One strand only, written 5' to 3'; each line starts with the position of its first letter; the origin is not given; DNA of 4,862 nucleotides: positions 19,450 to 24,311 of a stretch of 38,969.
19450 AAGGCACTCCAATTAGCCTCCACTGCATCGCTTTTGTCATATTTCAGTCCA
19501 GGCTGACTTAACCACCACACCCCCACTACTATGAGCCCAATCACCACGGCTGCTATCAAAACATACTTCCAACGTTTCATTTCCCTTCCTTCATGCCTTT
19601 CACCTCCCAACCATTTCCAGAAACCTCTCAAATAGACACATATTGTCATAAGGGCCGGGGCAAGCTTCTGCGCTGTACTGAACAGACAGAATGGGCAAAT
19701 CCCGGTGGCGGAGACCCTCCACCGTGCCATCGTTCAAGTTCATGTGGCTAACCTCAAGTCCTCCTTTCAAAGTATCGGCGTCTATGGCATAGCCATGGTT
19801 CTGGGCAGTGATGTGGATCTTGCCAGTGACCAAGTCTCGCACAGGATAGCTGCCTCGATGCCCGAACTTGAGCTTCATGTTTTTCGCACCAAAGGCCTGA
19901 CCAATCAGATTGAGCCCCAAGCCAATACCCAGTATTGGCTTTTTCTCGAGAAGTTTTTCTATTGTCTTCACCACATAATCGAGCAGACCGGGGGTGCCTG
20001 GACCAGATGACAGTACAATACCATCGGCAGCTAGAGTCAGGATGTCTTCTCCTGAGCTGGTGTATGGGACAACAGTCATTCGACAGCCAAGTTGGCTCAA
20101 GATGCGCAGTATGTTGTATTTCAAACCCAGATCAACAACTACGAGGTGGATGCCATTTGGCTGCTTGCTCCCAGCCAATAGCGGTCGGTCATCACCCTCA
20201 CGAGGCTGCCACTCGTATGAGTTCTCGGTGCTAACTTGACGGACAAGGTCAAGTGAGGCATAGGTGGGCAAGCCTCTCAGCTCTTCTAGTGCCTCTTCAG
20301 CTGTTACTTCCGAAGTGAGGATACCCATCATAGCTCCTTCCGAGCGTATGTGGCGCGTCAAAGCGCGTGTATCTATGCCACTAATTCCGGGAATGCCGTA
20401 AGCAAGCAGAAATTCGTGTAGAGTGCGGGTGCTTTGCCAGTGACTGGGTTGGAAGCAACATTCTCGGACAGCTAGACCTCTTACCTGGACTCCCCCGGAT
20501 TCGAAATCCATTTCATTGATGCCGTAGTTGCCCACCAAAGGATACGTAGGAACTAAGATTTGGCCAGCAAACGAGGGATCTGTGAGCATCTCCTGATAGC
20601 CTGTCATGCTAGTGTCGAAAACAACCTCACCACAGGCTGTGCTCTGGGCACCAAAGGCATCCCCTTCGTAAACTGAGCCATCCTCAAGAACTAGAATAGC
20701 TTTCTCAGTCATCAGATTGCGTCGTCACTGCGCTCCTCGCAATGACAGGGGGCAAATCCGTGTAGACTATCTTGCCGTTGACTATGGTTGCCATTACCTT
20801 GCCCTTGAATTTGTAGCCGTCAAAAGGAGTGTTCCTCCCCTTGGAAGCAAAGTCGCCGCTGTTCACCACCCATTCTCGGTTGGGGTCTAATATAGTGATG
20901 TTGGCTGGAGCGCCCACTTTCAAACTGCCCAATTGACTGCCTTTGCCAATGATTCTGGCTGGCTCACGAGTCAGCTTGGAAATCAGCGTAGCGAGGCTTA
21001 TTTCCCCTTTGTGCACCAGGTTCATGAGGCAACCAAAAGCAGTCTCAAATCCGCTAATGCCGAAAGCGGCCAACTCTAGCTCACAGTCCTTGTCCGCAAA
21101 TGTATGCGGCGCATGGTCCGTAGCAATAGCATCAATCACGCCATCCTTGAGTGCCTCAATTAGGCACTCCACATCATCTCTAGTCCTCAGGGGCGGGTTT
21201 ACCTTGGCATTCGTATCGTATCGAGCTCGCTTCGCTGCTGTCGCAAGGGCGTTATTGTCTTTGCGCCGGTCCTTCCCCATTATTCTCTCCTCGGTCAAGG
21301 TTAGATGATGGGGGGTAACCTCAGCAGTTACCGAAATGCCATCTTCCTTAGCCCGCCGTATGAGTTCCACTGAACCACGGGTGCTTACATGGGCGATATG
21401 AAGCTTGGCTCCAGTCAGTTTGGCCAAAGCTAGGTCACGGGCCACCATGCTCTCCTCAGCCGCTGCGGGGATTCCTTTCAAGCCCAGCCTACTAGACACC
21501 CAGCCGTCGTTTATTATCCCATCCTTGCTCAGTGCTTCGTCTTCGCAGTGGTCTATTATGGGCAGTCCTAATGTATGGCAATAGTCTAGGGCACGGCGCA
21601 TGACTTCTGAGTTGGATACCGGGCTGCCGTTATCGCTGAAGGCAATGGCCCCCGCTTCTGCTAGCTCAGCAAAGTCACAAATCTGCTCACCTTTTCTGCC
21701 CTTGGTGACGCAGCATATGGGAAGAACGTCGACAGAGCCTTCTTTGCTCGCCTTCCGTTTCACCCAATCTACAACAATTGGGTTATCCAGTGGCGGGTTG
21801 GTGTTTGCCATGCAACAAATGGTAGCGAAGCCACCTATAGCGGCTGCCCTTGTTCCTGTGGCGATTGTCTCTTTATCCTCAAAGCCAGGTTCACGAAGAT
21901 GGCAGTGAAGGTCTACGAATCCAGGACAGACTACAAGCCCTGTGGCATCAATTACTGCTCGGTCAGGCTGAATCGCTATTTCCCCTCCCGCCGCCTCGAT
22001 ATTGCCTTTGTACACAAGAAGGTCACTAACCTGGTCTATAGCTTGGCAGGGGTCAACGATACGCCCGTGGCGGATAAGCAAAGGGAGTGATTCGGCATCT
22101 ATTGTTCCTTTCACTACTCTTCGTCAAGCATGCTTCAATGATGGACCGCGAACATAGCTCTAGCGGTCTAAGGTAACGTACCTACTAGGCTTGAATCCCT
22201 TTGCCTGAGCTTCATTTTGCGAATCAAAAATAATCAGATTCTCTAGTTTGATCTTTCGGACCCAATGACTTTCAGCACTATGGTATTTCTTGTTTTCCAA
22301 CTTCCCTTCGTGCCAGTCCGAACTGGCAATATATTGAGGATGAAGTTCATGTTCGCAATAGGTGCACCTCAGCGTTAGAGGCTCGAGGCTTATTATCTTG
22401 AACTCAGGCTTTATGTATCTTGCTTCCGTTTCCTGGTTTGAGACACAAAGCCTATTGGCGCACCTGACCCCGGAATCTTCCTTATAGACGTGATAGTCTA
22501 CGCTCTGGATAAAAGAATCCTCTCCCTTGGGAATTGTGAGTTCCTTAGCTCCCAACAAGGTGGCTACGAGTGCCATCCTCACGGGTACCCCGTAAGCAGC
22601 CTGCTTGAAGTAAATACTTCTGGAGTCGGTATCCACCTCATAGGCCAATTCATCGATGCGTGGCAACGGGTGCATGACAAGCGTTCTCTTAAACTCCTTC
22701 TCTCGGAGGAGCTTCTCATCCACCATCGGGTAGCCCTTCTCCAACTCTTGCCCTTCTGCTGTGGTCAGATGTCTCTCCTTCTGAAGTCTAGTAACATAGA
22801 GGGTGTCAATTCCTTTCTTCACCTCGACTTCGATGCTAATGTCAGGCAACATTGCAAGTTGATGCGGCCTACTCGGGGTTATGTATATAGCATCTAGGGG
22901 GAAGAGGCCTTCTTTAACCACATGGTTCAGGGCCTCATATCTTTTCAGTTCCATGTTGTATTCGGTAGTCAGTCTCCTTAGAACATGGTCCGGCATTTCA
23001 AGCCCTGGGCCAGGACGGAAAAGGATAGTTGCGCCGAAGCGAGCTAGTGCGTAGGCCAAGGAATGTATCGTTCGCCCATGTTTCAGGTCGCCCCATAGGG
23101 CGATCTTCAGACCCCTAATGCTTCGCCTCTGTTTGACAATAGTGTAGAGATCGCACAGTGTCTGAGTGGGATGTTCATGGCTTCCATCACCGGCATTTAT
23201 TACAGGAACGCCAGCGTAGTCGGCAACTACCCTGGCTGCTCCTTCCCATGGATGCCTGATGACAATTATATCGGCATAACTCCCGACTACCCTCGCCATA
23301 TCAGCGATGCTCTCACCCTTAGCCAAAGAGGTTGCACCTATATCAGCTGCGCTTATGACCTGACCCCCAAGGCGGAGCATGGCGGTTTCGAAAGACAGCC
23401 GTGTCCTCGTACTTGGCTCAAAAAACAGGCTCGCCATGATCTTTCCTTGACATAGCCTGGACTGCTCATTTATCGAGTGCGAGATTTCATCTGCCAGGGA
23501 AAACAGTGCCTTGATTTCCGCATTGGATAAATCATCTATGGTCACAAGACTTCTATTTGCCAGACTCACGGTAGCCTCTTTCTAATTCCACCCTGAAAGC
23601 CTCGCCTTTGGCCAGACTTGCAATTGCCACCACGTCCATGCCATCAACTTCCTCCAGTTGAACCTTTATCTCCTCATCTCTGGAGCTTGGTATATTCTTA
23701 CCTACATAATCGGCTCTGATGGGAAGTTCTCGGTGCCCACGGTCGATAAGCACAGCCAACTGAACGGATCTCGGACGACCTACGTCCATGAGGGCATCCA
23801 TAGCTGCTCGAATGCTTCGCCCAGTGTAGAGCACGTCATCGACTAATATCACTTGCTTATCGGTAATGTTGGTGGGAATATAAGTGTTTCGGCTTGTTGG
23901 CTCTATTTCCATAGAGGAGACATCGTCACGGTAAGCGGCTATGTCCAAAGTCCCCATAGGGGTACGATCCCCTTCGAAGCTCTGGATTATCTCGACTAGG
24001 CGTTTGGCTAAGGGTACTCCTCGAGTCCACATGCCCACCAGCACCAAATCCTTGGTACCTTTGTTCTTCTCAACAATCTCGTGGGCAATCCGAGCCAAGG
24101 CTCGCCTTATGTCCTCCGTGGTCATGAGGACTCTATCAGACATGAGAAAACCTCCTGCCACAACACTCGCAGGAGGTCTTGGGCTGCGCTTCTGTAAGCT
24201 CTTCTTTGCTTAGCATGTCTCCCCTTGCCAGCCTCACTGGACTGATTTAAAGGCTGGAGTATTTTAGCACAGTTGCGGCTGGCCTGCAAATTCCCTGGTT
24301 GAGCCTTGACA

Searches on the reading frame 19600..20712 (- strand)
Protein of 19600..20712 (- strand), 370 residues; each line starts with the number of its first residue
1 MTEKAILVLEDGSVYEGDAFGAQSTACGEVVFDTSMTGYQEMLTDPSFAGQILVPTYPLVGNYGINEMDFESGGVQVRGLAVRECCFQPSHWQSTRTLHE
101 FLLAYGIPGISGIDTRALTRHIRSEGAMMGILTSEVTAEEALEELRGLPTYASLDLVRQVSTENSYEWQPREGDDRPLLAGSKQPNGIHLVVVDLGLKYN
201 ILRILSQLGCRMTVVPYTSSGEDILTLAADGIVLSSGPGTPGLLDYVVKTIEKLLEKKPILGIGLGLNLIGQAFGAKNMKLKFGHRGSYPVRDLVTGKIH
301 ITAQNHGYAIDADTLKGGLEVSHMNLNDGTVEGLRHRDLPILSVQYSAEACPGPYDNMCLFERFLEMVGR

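Call 11: find_related_loci(query=window:19600-20712:-, collection=genome_contigs, flank=8000)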
Query window:19600-20712:- (370 aa) in genome_contigs; peptide patterns used: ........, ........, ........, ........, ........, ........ (x = any residue, [..] = any of these).
600 stretches matched a pattern (row limit reached: there are more); 575 encode a relative of the query (tblastn E <= 1e-3); the best 80 are kept; 80 distinct loci.
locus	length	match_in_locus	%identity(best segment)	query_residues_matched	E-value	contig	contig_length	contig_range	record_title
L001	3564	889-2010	71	1-370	0e+0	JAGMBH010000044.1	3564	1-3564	MAG: Dehalococcoidia bacterium isolate RS_16_13 ZL425.bin.13.fa_44, whole genome shotgun sequence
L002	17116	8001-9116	72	1-368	0e+0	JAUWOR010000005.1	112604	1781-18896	MAG: Dehalococcoidia bacterium isolate CSMAG_2455 CSMAG_2455_k141_1019831_length_112604_cov_19.9686, whole genome shotgu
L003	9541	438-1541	72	1-368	1e-180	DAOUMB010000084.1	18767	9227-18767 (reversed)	MAG TPA_asm: Dehalococcoidia bacterium isolate W31_73 k127_193290, whole genome shotgun sequence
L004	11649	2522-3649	71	1-367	4e-178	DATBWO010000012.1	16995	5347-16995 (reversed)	MAG TPA_asm: Dehalococcoidia bacterium isolate SMAG_U7543 k141_1086095, whole genome shotgun sequence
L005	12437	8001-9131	70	1-368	8e-178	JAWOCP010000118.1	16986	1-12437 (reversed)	MAG: Dehalococcoidia bacterium isolate BLK5-1.bin.32 k191_1021650, whole genome shotgun sequence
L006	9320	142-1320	68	1-369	1e-177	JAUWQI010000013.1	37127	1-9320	MAG: Dehalococcoidia bacterium isolate CSMAG_2498 CSMAG_2498_k141_124233_length_37127_cov_21.9869, whole genome shotgun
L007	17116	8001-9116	71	1-368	4e-175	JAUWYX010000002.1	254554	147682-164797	MAG: Dehalococcoidia bacterium isolate CSMAG_2721 CSMAG_2721_k141_207513_length_254554_cov_99.9829, whole genome shotgun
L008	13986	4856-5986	69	1-368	2e-175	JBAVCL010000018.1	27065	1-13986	MAG: Dehalococcoidia bacterium isolate MFD04490_ilm_asm_bin16 k127_75061, whole genome shotgun sequence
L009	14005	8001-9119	71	1-368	5e-175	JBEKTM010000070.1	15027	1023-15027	MAG: Dehalococcoidia bacterium isolate SPRUCE 558 SPRUCE_558_70, whole genome shotgun sequence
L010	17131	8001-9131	69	1-368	2e-174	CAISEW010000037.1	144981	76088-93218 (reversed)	MAG: uncultured Chloroflexi bacterium isolate AlinenSedimentsD2_bin-0330 genome assembly, contig: bin-0330:37/63, whole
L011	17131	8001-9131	70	1-368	2e-174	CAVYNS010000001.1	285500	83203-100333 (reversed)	MAG: uncultured Chloroflexia bacterium isolate MFD04408.bin.1.133 genome assembly, contig: contig_24670, whole genome sh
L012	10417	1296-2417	70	1-368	9e-174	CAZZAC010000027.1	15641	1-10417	MAG TPA_asm: uncultured Dehalococcoidales bacterium isolate binchicken_co196_122 genome assembly, contig: NODE_4767_leng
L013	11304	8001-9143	69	1-368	2e-173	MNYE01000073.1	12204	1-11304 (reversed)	MAG: Dehalococcoidia bacterium CG2_30_46_9 cg2_3.0_scaffold_5077_c, whole genome shotgun sequence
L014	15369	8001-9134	69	1-368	3e-173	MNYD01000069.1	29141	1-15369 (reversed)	MAG: Dehalococcoidia bacterium CG2_30_46_19 cg2_3.0_scaffold_1113_c, whole genome shotgun sequence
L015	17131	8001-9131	69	1-368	1e-173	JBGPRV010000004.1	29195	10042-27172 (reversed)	MAG: Dehalococcoidia bacterium isolate OBJ1_062018_130_33 k141_281704_length_29195_cov_69.8819, whole genome shotgun seq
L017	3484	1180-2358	69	1-370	0e+0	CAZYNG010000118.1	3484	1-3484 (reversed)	MAG TPA_asm: uncultured Dehalococcoidales bacterium isolate SRP068000_co3_159 genome assembly, contig: NODE_62480_length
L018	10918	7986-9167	66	1-369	3e-170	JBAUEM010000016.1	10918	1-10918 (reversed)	MAG: Dehalococcoidia bacterium isolate MFD13097_ilm_asm_bin13 k127_144192, whole genome shotgun sequence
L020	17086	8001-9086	69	1-368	7e-168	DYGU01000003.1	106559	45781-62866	MAG TPA_asm: Dehalococcoides mccartyi isolate BE2012_46_32 Afr_mines_BE2012_100_length_106559_cov_13_225973, whole genom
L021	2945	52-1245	65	1-368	8e-177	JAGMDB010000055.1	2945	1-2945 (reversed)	MAG: Dehalococcoidia bacterium isolate RS_17_36 ZL495.bin.36.fa_55, whole genome shotgun sequence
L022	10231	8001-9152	67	1-368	1e-166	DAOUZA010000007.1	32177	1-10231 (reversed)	MAG TPA_asm: Dehalococcoidia bacterium isolate CSMAG_941 CSMAG_941_k141_712213_length_32177_cov_53.9057, whole genome sh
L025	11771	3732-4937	66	1-368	3e-171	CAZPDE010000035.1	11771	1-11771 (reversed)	MAG TPA_asm: uncultured Dehalococcoidales bacterium isolate binchicken_co122_242 genome assembly, contig: NODE_4189_leng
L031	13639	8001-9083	63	1-368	3e-155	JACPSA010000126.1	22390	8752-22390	MAG: Chloroflexi bacterium isolate NC_groundwater_693_Ag_S-0.2um_51_8 S36_SO-2_scaffold_458849, whole genome shotgun seq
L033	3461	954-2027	63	1-368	4e-161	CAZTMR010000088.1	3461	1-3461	MAG TPA_asm: uncultured Dehalococcoidaceae bacterium isolate SRP141376_co1_379 genome assembly, contig: NODE_41696_lengt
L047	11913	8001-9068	61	2-368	4e-151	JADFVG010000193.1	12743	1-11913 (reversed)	MAG: Chloroflexota bacterium isolate C2.bin.45 k83_2776342, whole genome shotgun sequence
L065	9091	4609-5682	60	1-369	1e-147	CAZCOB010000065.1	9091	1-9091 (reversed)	MAG TPA_asm: uncultured Dehalococcoidaceae bacterium isolate binchicken_co100_344 genome assembly, contig: NODE_12332_le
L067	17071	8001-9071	61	1-368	3e-147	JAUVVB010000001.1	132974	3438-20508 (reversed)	MAG: Chloroflexota bacterium isolate CSMAG_1153 CSMAG_1153_k127_2003231_length_132974_cov_86.0337, whole genome shotgun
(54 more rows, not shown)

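Call 52: search_protein_families(library=pfam, proteins=[L001:2017-2838:+, L002:9273-10169:+, L002:10258-10764:+, L002:10868-11182:+, L002:11170-11571:+, L003:1556-2377:+, L004:3630-4061:+, L008:6023-6568:+, L014:9268-10086:+, L017:2361-3122:+], max_evalue=0.01)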
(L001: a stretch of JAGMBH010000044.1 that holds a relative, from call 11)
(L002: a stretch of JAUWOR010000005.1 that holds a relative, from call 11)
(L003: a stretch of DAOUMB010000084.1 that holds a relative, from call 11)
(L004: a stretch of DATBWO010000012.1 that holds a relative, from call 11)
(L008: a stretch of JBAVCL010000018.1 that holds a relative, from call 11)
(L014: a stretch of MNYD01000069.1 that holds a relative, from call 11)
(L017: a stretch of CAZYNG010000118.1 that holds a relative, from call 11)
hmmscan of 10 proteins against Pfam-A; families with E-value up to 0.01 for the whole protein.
L001:2017-2838:+ (273 aa): 1 family
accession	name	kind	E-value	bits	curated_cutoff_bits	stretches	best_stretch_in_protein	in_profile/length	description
PF18863.6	AbiJ_NTD4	-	5.2e-21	76.1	34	1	4-146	1-149/152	AbiJ N-terminal domain 4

L002:9273-10169:+ (298 aa): 0 families

L002:10258-10764:+ (168 aa): 0 families

L002:10868-11182:+ (104 aa): 3 families
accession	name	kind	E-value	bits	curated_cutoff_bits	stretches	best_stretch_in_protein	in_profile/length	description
PF18765.7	Polbeta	-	3.3e-15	56.4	26.9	1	19-103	3-89/93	Polymerase beta, Nucleotidyltransferase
PF01909.29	NTP_transf_2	-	3.8e-11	43.7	21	1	22-88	11-77/93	Nucleotidyltransferase domain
PF22600.2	MTPAP-like_central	-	0.00012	22.6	27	1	9-58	23-70/139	Poly(A) RNA polymerase, mitochondrial-like, central palm domain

L002:11170-11571:+ (133 aa): 2 families
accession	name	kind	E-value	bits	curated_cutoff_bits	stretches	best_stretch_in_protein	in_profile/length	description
PF08780.16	NTase_sub_bind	-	2.3e-27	95.9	31.8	1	7-121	2-120/126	Nucleotidyltransferase substrate binding protein like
PF01934.22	HepT-like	-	1.1e-05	25.6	23.5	1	10-120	7-115/120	Ribonuclease HepT-like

L003:1556-2377:+ (273 aa): 0 families

L004:3630-4061:+ (143 aa): 2 families
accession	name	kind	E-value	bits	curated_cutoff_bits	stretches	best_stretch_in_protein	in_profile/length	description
PF20393.3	Pro_CA_2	-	1.8e-53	180.4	30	1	18-142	1-124/125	Putative carbonic anhydrase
PF00484.24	Pro_CA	-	0.00061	20.5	25.7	1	60-102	37-69/156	Carbonic anhydrase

L008:6023-6568:+ (181 aa): 0 families

L014:9268-10086:+ (272 aa): 3 families
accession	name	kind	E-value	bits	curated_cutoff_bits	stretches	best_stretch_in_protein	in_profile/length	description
PF10137.14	CAP12-PCTIR_TIR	-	3.1e-13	50.2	24.7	1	134-245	2-117/119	CAP12/Pycsar effector protein, TIR domain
PF13271.11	DUF4062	-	3.1e-05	24.5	24.7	1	142-190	12-60/82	Domain of unknown function (DUF4062)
PF06745.19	ATPase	-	0.00065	19.6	26.6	1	147-192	146-190/231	KaiC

L017:2361-3122:+ (253 aa): 1 family
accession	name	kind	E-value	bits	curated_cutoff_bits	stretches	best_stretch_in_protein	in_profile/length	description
PF09509.15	Hypoth_Ymh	-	6.7e-36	123.2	25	1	123-240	2-119/119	Protein of unknown function (Hypoth_ymh)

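Call 53: search_protein_families(library=pfam, proteins=[L020:9098-10378:+, L020:10386-11336:+, L021:1779-2645:+, L025:6099-7235:+, L031:9734-11254:+, L033:2056-2391:+, L033:2533-3198:+, L065:5738-6142:+, L067:9086-9979:+, L006:2859-3494:+], max_evalue=0.01)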
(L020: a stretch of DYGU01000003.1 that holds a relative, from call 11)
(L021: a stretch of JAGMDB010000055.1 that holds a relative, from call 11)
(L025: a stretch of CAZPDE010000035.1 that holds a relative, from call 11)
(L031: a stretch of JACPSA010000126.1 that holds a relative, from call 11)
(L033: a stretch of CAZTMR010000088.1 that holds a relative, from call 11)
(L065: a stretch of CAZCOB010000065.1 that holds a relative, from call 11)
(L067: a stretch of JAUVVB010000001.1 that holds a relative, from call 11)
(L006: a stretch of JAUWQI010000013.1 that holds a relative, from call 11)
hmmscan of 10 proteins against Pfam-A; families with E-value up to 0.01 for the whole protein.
L020:9098-10378:+ (426 aa): 3 families
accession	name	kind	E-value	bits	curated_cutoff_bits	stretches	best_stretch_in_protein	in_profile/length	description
PF01555.25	N6_N4_Mtase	-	1.8e-18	67.7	26.7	2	22-98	139-216/221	DNA methylase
PF01170.24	UPF0020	-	8.2e-09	35.9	22.3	1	45-88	9-53/197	RMKL-like, methyltransferase domain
PF02086.21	MethyltransfD12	-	5.5e-06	26.7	22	1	63-217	20-157/253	D12 class N6 adenine-specific DNA methyltransferase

L020:10386-11336:+ (316 aa): 1 family
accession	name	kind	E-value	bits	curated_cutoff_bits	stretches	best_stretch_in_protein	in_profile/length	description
PF09019.17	EcoRII-C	-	2.7e-08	34.6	25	1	178-302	33-157/165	EcoRII C terminal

L021:1779-2645:+ (288 aa): 2 families
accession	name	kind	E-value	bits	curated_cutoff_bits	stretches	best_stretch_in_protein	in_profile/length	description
PF10137.14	CAP12-PCTIR_TIR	-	1.2e-13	51.5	24.7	1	144-249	1-110/119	CAP12/Pycsar effector protein, TIR domain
PF13271.11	DUF4062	-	0.00042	20.9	24.7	0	144-200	1-59/82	Domain of unknown function (DUF4062)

L025:6099-7235:+ (378 aa): 0 families

L031:9734-11254:+ (506 aa): 1 family
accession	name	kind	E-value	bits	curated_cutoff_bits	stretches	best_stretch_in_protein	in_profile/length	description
PF14010.12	PEPcase_2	-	1.3e-194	647.8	25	1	25-506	1-493/493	Phosphoenolpyruvate carboxylase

L033:2056-2391:+ (111 aa): 1 family
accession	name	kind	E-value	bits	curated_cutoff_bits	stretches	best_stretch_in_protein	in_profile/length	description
PF01541.30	GIY-YIG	-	9.5e-18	64.7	22.6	1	20-93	1-76/78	GIY-YIG catalytic domain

L033:2533-3198:+ (221 aa): 1 family
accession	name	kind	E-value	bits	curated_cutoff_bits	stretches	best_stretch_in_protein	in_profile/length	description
PF18734.6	HEPN_AbiU2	-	4.5e-07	30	26.8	1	6-166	3-175/193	AbiU2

L065:5738-6142:+ (134 aa): 3 families
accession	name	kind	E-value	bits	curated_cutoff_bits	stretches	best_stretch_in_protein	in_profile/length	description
PF04480.18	DUF559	-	7.3e-34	116.4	20.6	1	11-118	2-107/109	Protein of unknown function (DUF559)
PF18741.7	MTES_1575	-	1e-07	32.4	38.2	1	41-118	13-95/96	REase_MTES_1575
PF10881.14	DUF2726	-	0.0096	16.1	24.7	0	27-103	47-112/126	Protein of unknown function (DUF2726)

L067:9086-9979:+ (297 aa): 0 families

L006:2859-3494:+ (211 aa): 3 families
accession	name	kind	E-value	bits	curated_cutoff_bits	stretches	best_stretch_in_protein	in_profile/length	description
PF10108.15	DNA_pol_B_exo2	-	1.6e-14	54.5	24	1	80-209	34-177/213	Predicted 3'-5' exonuclease related to the exonuclease domain of PolB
PF13482.12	RNase_H_2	-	4e-10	40.3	22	1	79-205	40-164/165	RNase_H superfamily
PF03104.25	DNA_pol_B_exo1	-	4.4e-05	23.5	23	1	83-155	143-223/242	DNA polymerase family B, exonuclease domain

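Call 72: search_protein_families(library=padloc, proteins=[L002:9273-10169:+, L002:10258-10764:+, L003:1556-2377:+, L008:6023-6568:+, L025:6099-7235:+, L067:9086-9979:+, L018:9195-9986:+, L022:9165-10004:+, L025:4955-5752:+, L047:9101-9733:+], max_evalue=0.001)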
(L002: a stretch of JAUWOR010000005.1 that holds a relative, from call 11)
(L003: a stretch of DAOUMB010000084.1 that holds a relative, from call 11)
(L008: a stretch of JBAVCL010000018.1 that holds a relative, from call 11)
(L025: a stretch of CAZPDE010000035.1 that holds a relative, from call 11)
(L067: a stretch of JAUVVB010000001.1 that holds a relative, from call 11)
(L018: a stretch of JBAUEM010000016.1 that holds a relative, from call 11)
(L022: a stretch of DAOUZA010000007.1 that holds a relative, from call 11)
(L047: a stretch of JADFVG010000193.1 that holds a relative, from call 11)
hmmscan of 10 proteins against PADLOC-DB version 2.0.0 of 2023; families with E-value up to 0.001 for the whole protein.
L002:9273-10169:+ (298 aa): 0 families

L002:10258-10764:+ (168 aa): 0 families

L003:1556-2377:+ (273 aa): 0 families

L008:6023-6568:+ (181 aa): 0 families

L025:6099-7235:+ (378 aa): 1 family
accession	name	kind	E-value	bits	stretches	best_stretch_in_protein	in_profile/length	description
PDLC04110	PD-T7-5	-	8.8e-05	19.7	1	314-365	268-314/346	-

L067:9086-9979:+ (297 aa): 0 families

L018:9195-9986:+ (263 aa): 3 families
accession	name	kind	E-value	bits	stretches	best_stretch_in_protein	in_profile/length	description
PDLC02412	Aga_HEPN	-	3.1e-13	47.5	1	131-256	245-377/382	Class II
PDLC03987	PD-Lambda-3_B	-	1.5e-09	35.5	1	141-231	143-234/270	-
PDLC05005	PDC-S35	-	1.8e-06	25.9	1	1-105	1-101/264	-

L022:9165-10004:+ (279 aa): 0 families

L025:4955-5752:+ (265 aa): 6 families
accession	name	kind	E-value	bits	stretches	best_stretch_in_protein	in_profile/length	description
PDLC05005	PDC-S35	-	2.4e-25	87.7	1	7-247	3-252/264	-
PDLC05007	PDC-S35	-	3.5e-15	54.4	1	18-246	33-266/278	-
PDLC05006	PDC-S35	-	8.1e-15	52.8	1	106-246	73-220/231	-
PDLC05004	PDC-S35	-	7.9e-12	43.3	1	110-246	114-253/265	-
PDLC05003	PDC-S35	-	3e-11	41.4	1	107-246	81-229/245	-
PDLC00729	Effector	-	0.00052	17.5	1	167-244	57-140/310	TIR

L047:9101-9733:+ (210 aa): 0 families

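Call 80: search_protein_families(library=padloc, proteins=[L006:2859-3494:+], max_evalue=0.001)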
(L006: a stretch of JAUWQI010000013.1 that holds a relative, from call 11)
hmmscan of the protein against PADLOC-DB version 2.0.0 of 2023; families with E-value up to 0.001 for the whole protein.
L006:2859-3494:+ (211 aa): 0 families

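Call 83: search_protein_families(library=pfam, proteins=[window:19600-20712:-], max_evalue=0.00001)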
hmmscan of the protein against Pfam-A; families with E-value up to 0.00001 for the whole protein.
window:19600-20712:- (370 aa): 2 families
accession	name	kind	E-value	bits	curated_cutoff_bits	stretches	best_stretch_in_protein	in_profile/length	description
PF00988.28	CPSase_sm_chain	-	4.8e-53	178.7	27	1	7-132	1-126/126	Carbamoyl-phosphate synthase small chain, CPSase domain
PF00117.34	GATase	-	1e-38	133.3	22.8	1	191-366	1-189/190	Glutamine amidotransferase class-I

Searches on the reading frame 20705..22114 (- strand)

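Call 83: search_protein_families(library=pfam, proteins=[window:20705-22114:-], max_evalue=0.00001)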
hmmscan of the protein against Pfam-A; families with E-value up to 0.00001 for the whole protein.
window:20705-22114:- (469 aa): 3 families
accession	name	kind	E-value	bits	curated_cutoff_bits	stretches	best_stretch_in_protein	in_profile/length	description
PF01979.26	Amidohydro_1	-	1.6e-31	110.3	25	1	61-450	1-345/345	Amidohydrolase family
PF07969.17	Amidohydro_3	-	1.3e-17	64.9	29.7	1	320-451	361-472/472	Amidohydrolase family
PF12890.13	DHOase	-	4e-11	43.6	21.2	1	61-246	3-140/142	Dihydro-orotase-like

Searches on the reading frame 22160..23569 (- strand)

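Call 83: search_protein_families(library=pfam, proteins=[window:22160-23569:-], max_evalue=0.00001)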
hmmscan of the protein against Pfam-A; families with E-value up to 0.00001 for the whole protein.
window:22160-23569:- (469 aa): 3 families
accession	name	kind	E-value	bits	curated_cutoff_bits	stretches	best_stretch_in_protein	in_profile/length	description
PF02729.26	OTCace_N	-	2.4e-49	167.7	29.9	1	6-145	1-147/148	Aspartate/ornithine carbamoyltransferase, carbamoyl-P binding domain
PF00185.30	OTCace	-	3.3e-19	69.9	29.4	1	250-337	68-156/157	Aspartate/ornithine carbamoyltransferase, Asp/Orn binding domain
PF02748.20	PyrI_C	-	3.8e-10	39.9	23.4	1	368-410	6-44/48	Aspartate carbamoyltransferase regulatory chain, metal binding domain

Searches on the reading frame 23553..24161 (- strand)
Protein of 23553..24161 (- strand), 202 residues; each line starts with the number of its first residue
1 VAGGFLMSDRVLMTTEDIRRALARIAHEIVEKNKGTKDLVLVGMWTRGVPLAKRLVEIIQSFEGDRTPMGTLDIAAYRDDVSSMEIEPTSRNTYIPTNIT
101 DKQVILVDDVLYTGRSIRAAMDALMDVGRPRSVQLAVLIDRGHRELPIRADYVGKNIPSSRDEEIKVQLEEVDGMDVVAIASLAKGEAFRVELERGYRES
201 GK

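Call 83: search_protein_families(library=pfam, proteins=[window:23553-24161:-], max_evalue=0.00001)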
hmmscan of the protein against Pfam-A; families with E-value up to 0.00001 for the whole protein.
window:23553-24161:- (202 aa): 2 families
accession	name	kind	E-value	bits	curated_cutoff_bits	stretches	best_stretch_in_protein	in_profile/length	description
PF00156.33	Pribosyltran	-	6.3e-23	81.3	26.3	1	18-161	11-145/158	Phosphoribosyl transferase domain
PF14681.12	UPRTase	-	3.3e-06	27.2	27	1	72-139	94-159/206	Uracil phosphoribosyltransferase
